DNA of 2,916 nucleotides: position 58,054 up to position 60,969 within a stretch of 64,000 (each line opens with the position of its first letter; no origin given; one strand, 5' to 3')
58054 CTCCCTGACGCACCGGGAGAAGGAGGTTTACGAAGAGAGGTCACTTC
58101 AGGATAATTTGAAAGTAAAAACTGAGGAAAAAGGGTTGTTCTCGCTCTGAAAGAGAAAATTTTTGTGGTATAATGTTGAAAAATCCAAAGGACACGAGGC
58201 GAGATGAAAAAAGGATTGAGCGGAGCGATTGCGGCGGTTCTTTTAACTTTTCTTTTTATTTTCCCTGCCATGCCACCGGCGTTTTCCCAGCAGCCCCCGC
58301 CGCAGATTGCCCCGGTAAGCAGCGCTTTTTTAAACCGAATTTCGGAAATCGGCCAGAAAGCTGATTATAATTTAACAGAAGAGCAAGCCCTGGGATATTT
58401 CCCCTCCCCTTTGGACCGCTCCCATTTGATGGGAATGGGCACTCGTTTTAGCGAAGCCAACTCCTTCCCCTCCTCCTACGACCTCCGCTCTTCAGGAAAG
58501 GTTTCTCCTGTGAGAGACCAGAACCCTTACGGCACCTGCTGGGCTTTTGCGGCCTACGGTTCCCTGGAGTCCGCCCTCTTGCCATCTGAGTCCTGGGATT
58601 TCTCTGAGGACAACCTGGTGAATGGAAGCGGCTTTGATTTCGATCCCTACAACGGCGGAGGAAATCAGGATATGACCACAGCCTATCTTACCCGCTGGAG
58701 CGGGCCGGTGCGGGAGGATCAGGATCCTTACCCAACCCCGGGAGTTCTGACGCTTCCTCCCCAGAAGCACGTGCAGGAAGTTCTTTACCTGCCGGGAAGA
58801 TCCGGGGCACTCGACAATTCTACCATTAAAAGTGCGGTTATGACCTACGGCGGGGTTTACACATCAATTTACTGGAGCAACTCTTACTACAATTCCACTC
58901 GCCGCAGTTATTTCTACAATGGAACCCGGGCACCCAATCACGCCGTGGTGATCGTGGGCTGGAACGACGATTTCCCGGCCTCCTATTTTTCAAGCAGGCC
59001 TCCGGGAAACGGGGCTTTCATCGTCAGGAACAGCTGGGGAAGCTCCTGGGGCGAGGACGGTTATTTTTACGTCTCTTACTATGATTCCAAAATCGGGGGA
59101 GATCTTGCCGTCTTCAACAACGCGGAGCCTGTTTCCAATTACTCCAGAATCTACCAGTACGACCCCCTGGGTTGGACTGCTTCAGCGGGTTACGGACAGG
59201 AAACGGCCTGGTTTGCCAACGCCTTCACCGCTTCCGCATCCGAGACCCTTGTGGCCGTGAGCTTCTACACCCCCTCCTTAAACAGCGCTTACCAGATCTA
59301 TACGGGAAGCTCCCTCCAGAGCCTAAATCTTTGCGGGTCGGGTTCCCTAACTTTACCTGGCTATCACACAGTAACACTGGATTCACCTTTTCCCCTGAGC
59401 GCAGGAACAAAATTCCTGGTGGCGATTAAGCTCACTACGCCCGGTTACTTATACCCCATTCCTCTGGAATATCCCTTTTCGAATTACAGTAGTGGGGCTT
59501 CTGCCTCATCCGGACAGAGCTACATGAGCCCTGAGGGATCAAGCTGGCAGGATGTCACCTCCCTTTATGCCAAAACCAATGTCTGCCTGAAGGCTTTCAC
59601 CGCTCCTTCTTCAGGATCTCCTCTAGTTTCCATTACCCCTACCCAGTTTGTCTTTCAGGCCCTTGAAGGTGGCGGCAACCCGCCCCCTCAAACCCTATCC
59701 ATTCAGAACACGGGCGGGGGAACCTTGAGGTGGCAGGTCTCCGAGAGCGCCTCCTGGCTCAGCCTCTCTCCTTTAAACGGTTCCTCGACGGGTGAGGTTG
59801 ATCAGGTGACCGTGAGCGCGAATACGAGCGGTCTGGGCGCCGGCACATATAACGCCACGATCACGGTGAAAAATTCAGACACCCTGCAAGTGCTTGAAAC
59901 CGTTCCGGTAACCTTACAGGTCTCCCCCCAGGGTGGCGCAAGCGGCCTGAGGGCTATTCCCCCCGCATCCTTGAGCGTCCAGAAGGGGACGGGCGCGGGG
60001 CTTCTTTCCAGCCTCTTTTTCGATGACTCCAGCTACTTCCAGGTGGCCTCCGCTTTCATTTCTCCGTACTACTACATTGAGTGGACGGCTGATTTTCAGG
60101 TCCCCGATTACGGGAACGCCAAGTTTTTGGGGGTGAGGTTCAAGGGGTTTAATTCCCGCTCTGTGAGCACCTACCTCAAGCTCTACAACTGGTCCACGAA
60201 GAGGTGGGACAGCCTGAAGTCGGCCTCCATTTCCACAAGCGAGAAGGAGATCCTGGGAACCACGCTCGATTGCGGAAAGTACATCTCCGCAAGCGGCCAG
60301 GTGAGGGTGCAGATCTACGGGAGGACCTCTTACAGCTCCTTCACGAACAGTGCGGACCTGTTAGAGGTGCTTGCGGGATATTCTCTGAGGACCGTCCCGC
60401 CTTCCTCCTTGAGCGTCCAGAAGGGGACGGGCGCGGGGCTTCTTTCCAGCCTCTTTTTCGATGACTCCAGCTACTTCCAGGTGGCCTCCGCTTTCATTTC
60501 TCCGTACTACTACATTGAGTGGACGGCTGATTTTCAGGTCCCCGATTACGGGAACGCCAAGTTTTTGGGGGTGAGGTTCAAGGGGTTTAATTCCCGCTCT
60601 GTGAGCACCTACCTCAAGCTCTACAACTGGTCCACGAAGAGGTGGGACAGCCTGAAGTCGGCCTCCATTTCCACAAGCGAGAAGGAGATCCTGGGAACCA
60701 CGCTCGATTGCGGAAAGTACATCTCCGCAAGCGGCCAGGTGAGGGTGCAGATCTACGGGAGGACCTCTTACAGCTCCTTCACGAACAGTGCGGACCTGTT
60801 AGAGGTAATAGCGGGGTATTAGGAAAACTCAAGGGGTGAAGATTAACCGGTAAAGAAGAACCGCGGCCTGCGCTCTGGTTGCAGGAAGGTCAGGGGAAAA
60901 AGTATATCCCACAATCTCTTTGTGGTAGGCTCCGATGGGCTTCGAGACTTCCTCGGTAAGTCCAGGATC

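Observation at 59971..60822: Base-perfect 438-bp tandem duplication in the C-terminal domain of the C1 cysteine peptidase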

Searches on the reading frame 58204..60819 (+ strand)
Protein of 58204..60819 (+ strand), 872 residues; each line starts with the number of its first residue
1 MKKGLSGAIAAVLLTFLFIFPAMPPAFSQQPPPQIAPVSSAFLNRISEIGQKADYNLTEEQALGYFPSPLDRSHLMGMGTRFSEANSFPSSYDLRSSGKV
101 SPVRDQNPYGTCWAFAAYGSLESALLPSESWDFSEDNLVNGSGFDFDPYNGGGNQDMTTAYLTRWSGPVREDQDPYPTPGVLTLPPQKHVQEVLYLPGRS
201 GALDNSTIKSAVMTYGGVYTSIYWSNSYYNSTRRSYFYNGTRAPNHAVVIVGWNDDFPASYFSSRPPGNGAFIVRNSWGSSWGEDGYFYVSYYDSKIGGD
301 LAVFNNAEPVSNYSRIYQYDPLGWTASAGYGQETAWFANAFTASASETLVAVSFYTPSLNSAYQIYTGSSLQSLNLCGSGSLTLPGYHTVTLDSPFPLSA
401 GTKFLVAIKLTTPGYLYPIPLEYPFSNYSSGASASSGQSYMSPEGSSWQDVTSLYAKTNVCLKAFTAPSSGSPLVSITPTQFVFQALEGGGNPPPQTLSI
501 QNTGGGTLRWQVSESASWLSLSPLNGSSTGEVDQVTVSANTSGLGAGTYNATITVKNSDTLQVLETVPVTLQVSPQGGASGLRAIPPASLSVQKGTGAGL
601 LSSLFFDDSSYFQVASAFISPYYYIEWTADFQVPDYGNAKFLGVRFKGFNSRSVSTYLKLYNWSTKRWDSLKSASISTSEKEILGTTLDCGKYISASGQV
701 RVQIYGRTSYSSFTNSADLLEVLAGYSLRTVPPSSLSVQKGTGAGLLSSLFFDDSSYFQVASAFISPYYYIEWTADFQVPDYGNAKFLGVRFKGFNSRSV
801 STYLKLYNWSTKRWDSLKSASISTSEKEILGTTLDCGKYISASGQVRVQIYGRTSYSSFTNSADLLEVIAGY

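Call 5: search_protein_families(library=pfam, proteins=[window:58204-60819:+], max_evalue=0.1)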
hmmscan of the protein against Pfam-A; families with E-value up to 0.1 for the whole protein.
window:58204-60819:+ (872 aa): 7 families
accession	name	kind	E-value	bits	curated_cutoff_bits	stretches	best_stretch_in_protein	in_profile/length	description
PF18560.7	Lectin_like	-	2.2e-50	171.3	27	1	316-466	1-156/156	Lectin like domain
PF00112.29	Peptidase_C1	-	5.3e-26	92.5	20.7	1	89-292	2-204/220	Papain family cysteine protease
PF19190.6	BACON_2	-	7.1e-11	42.3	25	1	475-563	2-89/94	Viral BACON domain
PF13004.13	BACON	-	0.0041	17.5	25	1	510-548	3-40/61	Putative binding domain, N-terminal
PF22076.2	Cep192_D6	-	0.018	15.7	35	1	475-545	4-74/101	Cep192 domain 6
PF03051.21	Peptidase_C1_2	-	0.048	12.9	22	0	271-291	378-398/438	Peptidase C1-like family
PF10564.14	MAR_sialic_bdg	-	0.094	13.2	25.1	0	664-704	38-77/94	Sialic-acid binding micronemal adhesive repeat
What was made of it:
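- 58468..59079 (+): Peptidase_C1 (papain-like) catalytic domain, residues 89-292. It contains the motifs GTCWAF, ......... and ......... Pfam PF00112, E=5.3e-26 (call 5).
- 59149..59601 (+): Lectin-like domain (the Cwp84 type), residues 316-466. Pfam PF18560, E=2.2e-50, full length 1-156 of 156 (call 5).
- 59626..59892 (+): BACON_2 Ig-like domain, residues 475-563. Pfam PF19190, E=7.1e-11 (call 5).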

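Call 6: search_protein_families(library=ncbifam, proteins=[window:58204-60819:+], max_evalue=0.1)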
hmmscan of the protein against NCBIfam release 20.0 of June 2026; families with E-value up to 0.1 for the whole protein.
window:58204-60819:+ (872 aa): 2 families
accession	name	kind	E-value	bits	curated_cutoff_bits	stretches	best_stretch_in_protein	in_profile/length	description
NF012200.0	choice_anch_D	domain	0.00096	19.7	45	1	475-560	17-106/108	choice-of-anchor D domain-containing protein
NF045772.1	VirAssocBptA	equivalog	0.038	13.8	300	0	627-677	94-142/206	virulence-associated protein BptA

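Call 8: find_encoding_contigs(protein=window:58204-60819:+, flank=5000)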
Protein window:58204-60819:+ (872 aa): no gene with exactly this product is on record in the collection.
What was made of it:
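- Tried and rejected: Exact look-up of the 872-aa product in the gene-position index failed (call 8).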

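Call 14: find_related_loci(query=window:58204-60819:+, collection=genome_contigs, flank=10000)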
Query window:58204-60819:+ (872 aa) in genome_contigs; peptide patterns used: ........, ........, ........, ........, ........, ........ (x = any residue, [..] = any of these).
477 stretches matched a pattern; 428 encode a relative of the query (tblastn E <= 1e-3); the best 80 are kept; 78 distinct loci.
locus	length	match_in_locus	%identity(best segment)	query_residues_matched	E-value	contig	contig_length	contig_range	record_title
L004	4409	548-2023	52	5-515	7e-166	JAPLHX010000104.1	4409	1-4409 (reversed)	MAG: Coprothermobacterota bacterium isolate LacPavin_0920_SED3_MAG_55_9 LacPavin_0920_SED3_scaffold_910733, whole genome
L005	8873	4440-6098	50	36-577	7e-154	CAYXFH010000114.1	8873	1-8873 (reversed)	MAG TPA_asm: uncultured bacterium isolate binchicken_co18_491 genome assembly, contig: k141_2391395, whole genome shotgu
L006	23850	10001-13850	51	34-472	1e-127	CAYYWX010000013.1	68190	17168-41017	MAG TPA_asm: uncultured Verrucomicrobiota bacterium isolate SRP062349_co5_140 genome assembly, contig: NODE_60_length_68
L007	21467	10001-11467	46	28-504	7e-126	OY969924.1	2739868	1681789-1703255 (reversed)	MAG: Euryarchaeota archaeon isolate MFD04492.bin.2.48 genome assembly, chromosome: 1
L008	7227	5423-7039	44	26-548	2e-125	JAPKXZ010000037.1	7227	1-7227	MAG: Methanothrix sp. isolate LacPavin_0419_WC90_MAG_51_22 LacPavin_0419_WC90_scaffold_576101, whole genome shotgun sequ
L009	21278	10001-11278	51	59-468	1e-124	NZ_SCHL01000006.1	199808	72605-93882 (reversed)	Methanosarcina sp. MSH10X1 NODE_6_length_199808_cov_205.503, whole genome shotgun sequence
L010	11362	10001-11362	50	5-451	2e-124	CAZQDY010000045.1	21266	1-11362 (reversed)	MAG TPA_asm: uncultured Gaiellales bacterium isolate binchicken_co43_331 genome assembly, contig: NODE_4340_length_21266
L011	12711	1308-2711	47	28-494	1e-122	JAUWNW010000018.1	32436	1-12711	MAG: Candidatus Aminicenantes bacterium isolate CSMAG_2434 CSMAG_2434_k141_595106_length_32436_cov_8.0000, whole genome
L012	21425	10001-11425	46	1-479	5e-122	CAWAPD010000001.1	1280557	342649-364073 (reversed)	MAG: uncultured Actinomycetes bacterium isolate MFD04492.bin.1.108 genome assembly, contig: contig_12996, whole genome s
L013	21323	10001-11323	49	33-467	1e-121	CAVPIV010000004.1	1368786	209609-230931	MAG: uncultured Thermoleophilia bacterium isolate MFD00032.bin.1.63 genome assembly, contig: contig_19753, whole genome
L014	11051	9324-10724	47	34-476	1e-120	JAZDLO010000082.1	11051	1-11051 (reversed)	MAG: bacterium isolate MEGAHIT-group-0.602 k141_16160345, whole genome shotgun sequence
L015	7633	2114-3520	46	12-476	4e-120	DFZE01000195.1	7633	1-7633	MAG TPA_asm: Desulfobacteraceae bacterium UBA4064 UBA4064_contig_30179, whole genome shotgun sequence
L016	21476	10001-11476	45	22-465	6e-120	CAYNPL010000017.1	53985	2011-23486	MAG TPA_asm: uncultured Gaiellales bacterium isolate binchicken_co274_173 genome assembly, contig: NODE_1570_length_5398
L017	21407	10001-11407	46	36-504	2e-117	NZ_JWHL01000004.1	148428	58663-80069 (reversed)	Methanocalculus chunghsingensis strain K1F9705b K1F9705b_contig27, whole genome shotgun sequence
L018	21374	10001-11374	46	35-466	4e-115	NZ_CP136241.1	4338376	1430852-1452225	Methanosarcina hadiensis strain TD41E1-1 chromosome, complete genome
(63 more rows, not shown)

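Call 38: search_solved_structures(query=window:58204-60819:+, max_evalue=0.001)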
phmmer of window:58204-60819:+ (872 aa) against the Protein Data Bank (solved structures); distinct sequences matched with E-value up to 0.001: 143 (the best 60 are shown).
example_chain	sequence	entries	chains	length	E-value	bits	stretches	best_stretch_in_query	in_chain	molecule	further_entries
4ci7_A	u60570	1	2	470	1.7e-29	105.7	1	65-467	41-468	CELL SURFACE PROTEIN (PUTATIVE CELL SURFACE-ASSOCIATED CYSTEINE PROTEASE)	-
4d59_A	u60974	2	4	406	9.2e-29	103.3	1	92-467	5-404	CELL SURFACE PROTEIN (PUTATIVE CELL SURFACE-ASSOCIATED CYSTEINE PROTEASE)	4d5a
3bpm_A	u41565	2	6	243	2.1e-17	65.7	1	90-290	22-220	Cysteine protease falcipain-3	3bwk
5jt8_A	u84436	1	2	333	8.6e-15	57.1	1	86-298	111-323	Blo t 1 allergen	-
3hwn_A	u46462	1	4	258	2.9e-14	55.3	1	88-289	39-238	Cathepsin L1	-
7qgw_A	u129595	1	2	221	3.9e-14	54.9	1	89-291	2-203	Cathepsin L2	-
1fh0_A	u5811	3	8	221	4.7e-14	54.7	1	89-291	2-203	CATHEPSIN V | Cathepsin L2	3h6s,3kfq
8v57_A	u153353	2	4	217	4.7e-14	54.6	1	88-291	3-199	Cathepsin K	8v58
3of8_A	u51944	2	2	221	5.3e-14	54.5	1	89-289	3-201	Cathepsin L1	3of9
1cs8_A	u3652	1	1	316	5.4e-14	54.4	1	88-289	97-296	HUMAN PROCATHEPSIN L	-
7w33_A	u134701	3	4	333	6.5e-14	54.2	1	88-289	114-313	Procathepsin L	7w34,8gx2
6bki_A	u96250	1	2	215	6.8e-14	54.1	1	89-291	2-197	Cathepsin K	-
5t6u_A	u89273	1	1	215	6.8e-14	54.1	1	89-291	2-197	Cathepsin K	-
2xu1_A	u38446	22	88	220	6.9e-14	54.1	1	89-289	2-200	CATHEPSIN L1 | Cathepsin L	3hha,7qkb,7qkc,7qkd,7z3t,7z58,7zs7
2xu3_A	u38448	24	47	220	7.1e-14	54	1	89-289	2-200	CATHEPSIN L1 | Cathepsin L heavy and light chains | Procathepsin L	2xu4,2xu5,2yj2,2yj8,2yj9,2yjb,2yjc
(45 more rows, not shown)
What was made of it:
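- On Cwp84-like C1 peptidase: 4ci7_A at E=1.7e-29 (call 38).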

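Call 62: list_cluster_members(proteins=[window:58429-60819:+, window:58204-60819:+, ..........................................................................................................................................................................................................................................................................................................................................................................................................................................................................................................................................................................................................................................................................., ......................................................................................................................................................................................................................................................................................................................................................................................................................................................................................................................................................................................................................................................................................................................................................, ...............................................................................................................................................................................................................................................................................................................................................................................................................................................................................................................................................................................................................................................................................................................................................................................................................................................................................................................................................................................])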
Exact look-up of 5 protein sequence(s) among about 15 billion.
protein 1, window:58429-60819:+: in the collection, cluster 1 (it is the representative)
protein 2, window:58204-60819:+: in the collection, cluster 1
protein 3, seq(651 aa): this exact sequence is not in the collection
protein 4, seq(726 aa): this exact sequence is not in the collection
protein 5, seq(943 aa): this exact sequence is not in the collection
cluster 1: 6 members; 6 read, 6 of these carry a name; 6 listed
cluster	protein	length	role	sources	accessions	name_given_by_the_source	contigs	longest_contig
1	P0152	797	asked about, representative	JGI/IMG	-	C1A family cysteine protease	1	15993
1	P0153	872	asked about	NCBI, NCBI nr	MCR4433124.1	MAG: lectin like domain-containing protein [Caldiserica bacterium] | lectin like domain-containing protein [Caldisericota bacterium]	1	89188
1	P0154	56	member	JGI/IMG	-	hypothetical protein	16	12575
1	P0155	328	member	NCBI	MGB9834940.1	MAG: C1 family peptidase, partial [bacterium]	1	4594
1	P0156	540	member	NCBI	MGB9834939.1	MAG: lectin like domain-containing protein, partial [bacterium]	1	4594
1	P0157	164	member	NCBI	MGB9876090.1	MAG: hypothetical protein ACPLOU_08195, partial [bacterium]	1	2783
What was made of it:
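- On Periscope-type variable-length surface protein: Synthetic one-copy and three-copy products are not in the protein collection (call 62).
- Synthetic one-copy and three-copy products are absent from a collection of 15 billion proteins (call 62).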

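Call 64: find_encoding_contigs(protein=P0156, flank=5000)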
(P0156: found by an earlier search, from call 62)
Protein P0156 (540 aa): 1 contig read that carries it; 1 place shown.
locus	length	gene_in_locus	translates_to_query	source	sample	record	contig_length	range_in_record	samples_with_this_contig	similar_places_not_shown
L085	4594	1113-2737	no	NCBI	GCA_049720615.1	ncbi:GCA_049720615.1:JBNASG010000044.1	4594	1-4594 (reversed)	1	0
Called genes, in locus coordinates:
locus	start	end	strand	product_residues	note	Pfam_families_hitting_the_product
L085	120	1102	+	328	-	PF00112:Peptidase_C1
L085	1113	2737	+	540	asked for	PF18560:Lectin_like, PF19190:BACON_2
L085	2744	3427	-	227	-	PF00395:SLH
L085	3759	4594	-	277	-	?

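Call 65: find_encoding_contigs(protein=P0157, flank=5000)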
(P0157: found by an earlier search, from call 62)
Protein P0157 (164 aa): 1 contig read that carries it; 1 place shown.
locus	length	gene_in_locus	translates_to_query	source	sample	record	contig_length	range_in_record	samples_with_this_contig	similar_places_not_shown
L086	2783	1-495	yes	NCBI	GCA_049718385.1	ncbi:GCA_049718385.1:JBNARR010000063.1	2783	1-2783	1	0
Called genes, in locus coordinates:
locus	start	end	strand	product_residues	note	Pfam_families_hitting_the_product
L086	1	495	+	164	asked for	?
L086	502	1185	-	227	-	PF00395:SLH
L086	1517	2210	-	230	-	-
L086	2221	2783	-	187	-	?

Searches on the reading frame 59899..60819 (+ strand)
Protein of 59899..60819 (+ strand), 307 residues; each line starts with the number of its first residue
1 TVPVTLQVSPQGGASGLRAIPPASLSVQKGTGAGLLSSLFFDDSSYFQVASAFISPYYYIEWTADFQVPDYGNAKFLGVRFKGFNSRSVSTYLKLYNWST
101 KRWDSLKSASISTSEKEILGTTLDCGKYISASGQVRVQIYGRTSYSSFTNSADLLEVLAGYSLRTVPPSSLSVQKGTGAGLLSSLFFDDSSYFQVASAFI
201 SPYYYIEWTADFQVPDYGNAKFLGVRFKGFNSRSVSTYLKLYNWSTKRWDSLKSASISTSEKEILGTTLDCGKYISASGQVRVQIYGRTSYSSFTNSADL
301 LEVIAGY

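Call 82: predict_structure(alignment_id=A5)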
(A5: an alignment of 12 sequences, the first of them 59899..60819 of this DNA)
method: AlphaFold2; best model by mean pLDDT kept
length: 307 residues; sequences in the alignment: 12
mean_pLDDT: 92.8   pTM: 0.84
mean pLDDT of the five models: 92.8, 92.5, 91.8, 91.8, 89.3
residues with pLDDT >= 90: 281; 70-90: 11; 50-70: 1; < 50: 14
segments of 3 or more residues with pLDDT < 50: 1-14
pLDDT, mean of each block of 10 residues (from residue 1): 30 63 97 96 96 97 97 94 97 98 96 95 94 98 96 97 95 97 96 98 97 92 96 97 98 95 94 95 97 97 95
secondary structure, 60 per line:
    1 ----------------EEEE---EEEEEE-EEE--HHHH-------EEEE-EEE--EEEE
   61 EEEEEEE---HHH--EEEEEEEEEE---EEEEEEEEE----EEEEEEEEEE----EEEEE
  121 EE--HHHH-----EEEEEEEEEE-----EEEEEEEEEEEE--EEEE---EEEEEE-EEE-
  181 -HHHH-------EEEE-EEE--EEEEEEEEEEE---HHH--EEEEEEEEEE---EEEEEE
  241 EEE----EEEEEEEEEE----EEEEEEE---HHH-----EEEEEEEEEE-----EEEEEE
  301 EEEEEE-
elements in order: E17-20 E24-29 E31-33 H36-39 E47-50 E52-54 E57-67 E76-85 E89-97 E102-111 E116-122 H125-128 E134-143 E149-160 E163-166 E170-175 E177-179 H182-185 E193-196 E198-200 E203-213 E222-231 E235-243 E248-257 E262-268 E280-289 E295-306
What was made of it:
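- The tandem model has pLDDT 92.8 and pTM 0.84, with the last strand of unit 1 running almost directly into the first strand of unit 2 (call 82).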
